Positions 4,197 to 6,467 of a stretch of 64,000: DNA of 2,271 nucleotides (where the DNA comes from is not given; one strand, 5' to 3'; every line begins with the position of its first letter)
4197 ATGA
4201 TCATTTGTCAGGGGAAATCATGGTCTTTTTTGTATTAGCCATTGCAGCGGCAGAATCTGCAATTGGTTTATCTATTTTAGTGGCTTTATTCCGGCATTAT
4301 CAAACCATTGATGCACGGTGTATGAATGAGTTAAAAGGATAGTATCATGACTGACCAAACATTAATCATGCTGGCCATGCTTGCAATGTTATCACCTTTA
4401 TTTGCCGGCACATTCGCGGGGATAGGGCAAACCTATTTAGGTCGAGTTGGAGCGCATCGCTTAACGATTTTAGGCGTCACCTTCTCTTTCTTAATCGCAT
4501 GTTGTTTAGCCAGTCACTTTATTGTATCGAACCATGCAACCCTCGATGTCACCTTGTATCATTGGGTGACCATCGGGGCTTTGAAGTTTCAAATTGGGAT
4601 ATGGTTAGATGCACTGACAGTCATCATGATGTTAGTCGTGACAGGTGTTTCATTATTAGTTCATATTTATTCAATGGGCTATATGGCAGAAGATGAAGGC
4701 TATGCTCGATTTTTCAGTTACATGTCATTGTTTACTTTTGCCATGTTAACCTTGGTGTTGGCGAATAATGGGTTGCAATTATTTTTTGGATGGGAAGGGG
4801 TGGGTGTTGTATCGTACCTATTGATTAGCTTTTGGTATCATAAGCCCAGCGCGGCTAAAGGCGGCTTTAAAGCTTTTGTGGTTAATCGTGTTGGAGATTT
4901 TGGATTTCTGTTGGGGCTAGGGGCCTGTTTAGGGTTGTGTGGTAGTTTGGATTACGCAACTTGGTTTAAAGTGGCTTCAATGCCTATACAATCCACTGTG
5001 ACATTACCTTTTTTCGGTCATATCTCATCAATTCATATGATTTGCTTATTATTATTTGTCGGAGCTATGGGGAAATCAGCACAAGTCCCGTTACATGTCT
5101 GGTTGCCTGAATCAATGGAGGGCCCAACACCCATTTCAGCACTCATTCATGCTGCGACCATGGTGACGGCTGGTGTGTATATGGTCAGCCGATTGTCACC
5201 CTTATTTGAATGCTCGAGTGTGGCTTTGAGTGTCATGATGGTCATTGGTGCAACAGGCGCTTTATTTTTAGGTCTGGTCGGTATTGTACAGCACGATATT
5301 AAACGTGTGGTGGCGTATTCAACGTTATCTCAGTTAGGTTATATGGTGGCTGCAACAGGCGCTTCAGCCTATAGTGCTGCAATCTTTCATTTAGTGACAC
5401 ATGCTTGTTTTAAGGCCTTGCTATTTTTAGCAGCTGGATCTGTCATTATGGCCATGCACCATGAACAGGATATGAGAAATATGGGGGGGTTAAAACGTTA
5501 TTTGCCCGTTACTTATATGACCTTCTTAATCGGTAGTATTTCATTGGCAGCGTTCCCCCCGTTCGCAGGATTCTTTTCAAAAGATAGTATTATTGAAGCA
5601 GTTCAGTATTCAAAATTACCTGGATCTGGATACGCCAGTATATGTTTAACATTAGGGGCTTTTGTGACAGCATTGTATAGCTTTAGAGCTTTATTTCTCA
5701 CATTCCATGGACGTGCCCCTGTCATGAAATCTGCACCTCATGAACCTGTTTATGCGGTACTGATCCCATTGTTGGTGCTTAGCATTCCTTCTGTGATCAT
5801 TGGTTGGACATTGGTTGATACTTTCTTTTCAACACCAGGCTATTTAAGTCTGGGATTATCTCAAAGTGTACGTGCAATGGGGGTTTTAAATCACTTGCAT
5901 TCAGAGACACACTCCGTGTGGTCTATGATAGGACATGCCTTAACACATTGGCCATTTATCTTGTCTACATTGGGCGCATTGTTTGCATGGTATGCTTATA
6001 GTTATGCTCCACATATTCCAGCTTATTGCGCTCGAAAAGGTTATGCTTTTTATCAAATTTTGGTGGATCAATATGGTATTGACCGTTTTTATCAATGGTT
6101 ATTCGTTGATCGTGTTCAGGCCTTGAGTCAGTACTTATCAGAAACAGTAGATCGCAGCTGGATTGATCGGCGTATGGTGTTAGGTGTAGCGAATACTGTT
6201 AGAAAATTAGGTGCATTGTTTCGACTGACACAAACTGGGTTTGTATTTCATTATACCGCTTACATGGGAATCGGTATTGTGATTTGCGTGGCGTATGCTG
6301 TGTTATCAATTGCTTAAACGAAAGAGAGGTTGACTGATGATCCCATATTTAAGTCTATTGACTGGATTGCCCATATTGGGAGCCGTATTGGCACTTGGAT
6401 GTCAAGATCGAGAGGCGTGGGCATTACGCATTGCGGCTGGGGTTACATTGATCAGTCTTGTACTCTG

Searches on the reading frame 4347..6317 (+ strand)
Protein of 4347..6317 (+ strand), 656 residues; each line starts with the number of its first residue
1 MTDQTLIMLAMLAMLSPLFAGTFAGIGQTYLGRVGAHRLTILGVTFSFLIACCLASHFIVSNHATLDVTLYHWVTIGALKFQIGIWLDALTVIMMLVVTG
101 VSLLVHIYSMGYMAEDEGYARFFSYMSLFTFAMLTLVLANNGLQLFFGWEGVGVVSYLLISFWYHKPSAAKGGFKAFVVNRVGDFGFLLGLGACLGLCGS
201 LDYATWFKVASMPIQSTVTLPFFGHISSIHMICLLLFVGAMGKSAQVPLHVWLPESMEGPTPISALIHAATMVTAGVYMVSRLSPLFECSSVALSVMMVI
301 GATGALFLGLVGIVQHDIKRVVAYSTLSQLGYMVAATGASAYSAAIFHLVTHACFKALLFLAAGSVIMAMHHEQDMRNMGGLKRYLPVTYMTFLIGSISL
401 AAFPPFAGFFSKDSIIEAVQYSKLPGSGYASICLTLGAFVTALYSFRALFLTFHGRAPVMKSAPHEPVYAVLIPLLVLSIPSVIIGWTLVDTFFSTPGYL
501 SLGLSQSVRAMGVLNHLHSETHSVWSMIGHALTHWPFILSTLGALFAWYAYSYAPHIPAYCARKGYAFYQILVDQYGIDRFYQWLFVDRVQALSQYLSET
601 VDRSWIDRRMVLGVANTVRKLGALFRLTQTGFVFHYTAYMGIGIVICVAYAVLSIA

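Call 20: search_protein_families(library=ncbifam, proteins=[window:4347-6317:+], max_evalue=1e-10)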
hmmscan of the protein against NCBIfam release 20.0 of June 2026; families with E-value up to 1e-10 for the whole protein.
window:4347-6317:+ (656 aa): 64 families (the best 25 are shown)
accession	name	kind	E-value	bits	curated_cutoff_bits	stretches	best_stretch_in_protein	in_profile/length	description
TIGR01974.1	NDH_I_L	subfamily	3.9e-218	726.4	407.5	1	9-651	2-629/630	NADH-quinone oxidoreductase subunit L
NF005141.0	PRK06590.1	equivalog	1.7e-217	724.2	556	1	9-653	4-611/615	NADH-quinone oxidoreductase subunit L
NF005626.0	PRK07376.1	equivalog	4.3e-134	448.3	963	1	7-456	5-457/675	NAD(P)H-quinone oxidoreductase subunit 5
NF040617.1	F420_dehyd_FpoL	exception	4.7e-116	389.1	1050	1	34-647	29-658/669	F420H2 dehydrogenase subunit FpoL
NF005633.0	PRK07390.1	subfamily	1e-81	275.4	676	1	50-652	52-607/613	NAD(P)H-quinone oxidoreductase subunit F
NF009288.0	PRK12648.1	equivalog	3.9e-81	273.4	1104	1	30-641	22-604/954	monovalent cation/H+ antiporter subunit A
TIGR01960.1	ndhF3_CO2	subfamily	1.3e-79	268.3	588.7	1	39-636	42-591/606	NAD(P)H dehydrogenase, subunit NdhF3 family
NF009287.0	PRK12647.1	equivalog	1.9e-77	261.5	937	1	14-493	3-469/773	putative monovalent cation/H+ antiporter subunit A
NF009285.0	PRK12645.1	equivalog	5.3e-75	253.2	1028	1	11-487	5-491/804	Na+/H+ antiporter subunit A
NF009284.0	PRK12644.1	equivalog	7.2e-74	249.4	962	1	62-488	49-470/975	Na+/H+ antiporter subunit A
NF009289.0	PRK12649.1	equivalog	1.5e-72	245.2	1117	1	14-486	11-482/789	putative monovalent cation/H+ antiporter subunit A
TIGR00940.1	2a6301s01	subfamily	2e-72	244.7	920.45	1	13-487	4-487/793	monovalent cation:proton antiporter subunit A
NF009290.0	PRK12650.1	equivalog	1e-71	242.1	980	1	18-486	11-472/966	DUF4040 family protein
NF005097.0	PRK06525.1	equivalog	2.8e-68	230.8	430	1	10-490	5-479/480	hydrogenase 4 subunit D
NF009286.0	PRK12646.1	equivalog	7.9e-62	209.8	1063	1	49-497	35-493/800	DUF4040 family protein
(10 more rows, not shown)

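Call 21: find_related_loci(query=window:4347-6317:+, collection=genome_contigs, flank=1000)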
Query window:4347-6317:+ (656 aa) in genome_contigs; peptide patterns used: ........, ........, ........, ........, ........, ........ (x = any residue, [..] = any of these).
600 stretches matched a pattern (row limit reached: there are more); 600 encode a relative of the query (tblastn E <= 1e-3); the best 80 are kept; 80 distinct loci.
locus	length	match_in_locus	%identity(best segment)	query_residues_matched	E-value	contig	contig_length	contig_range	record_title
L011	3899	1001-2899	51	15-645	0e+0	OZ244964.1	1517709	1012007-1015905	MAG: Gammaproteobacteria bacterium isolate 4d11eda0-cc42-4bf9-8d48-74ad8d4d0857 genome assembly, chromosome: 1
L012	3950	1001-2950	52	4-652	0e+0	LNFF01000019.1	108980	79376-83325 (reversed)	MAG: Gammaproteobacteria bacterium Ga0077554 Ga0077554_119.1, whole genome shotgun sequence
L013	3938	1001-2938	51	3-652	0e+0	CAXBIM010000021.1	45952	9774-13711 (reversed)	MAG TPA_asm: uncultured Methylophaga sp. isolate ERR2762111_binner23_Refined_78 genome assembly, contig: ERZ3422204.1165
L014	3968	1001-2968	51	11-648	0e+0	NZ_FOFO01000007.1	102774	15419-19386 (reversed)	Ectothiorhodospira magna strain B7-7, whole genome shotgun sequence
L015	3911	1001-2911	51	9-646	0e+0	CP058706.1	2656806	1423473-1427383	MAG: Coxiellaceae bacterium isolate SSA3 chromosome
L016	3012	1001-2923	51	15-654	0e+0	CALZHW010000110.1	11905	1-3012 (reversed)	MAG: uncultured Ectothiorhodospiraceae bacterium isolate FCS_M_Gamma_062.3 genome assembly, contig: NODE_320_length_1190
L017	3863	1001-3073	42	1-656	4e-145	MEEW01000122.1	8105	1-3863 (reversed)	MAG: Phenylobacterium sp. SCN 69-14 ABS77_C0122, whole genome shotgun sequence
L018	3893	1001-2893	44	6-645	3e-143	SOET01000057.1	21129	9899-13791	MAG: Candidatus Kuenenia hertensis isolate YC6 NODE_6371_length_21129_cov_254.736642, whole genome shotgun sequence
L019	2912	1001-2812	42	28-652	4e-144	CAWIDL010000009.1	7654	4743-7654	MAG: uncultured delta proteobacterium isolate MFD01231.bin.1.21 genome assembly, contig: contig_38320, whole genome shot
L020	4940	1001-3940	44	66-650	2e-142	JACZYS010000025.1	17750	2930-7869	MAG: Candidatus Zixiibacteriota bacterium isolate B27T1B8 B27T1B8_NODE5490, whole genome shotgun sequence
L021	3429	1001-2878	43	14-647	1e-142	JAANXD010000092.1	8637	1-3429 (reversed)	MAG: Candidatus Scalindua arabica isolate SuakinDeep_MAG55_1 MAG551_92, whole genome shotgun sequence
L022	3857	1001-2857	42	9-650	1e-140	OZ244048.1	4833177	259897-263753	MAG: Candidatus Poribacteria bacterium isolate d0822ab9-b4e2-4c08-ac22-a2a69ee7900f genome assembly, chromosome: 1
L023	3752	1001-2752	45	71-645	3e-140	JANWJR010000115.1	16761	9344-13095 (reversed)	MAG: Candidatus Acidiferrales bacterium isolate CRAIB_MAG72 c_000000059989, whole genome shotgun sequence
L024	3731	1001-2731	45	62-647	1e-139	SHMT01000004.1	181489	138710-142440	MAG: Candidatus Scalindua sp. SCAELEC01 95, whole genome shotgun sequence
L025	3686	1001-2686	45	66-650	1e-138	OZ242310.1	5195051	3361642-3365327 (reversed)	MAG: Candidatus Poribacteria bacterium isolate 20da2b61-0884-4a9e-940d-2acfcc06f24a genome assembly, chromosome: 1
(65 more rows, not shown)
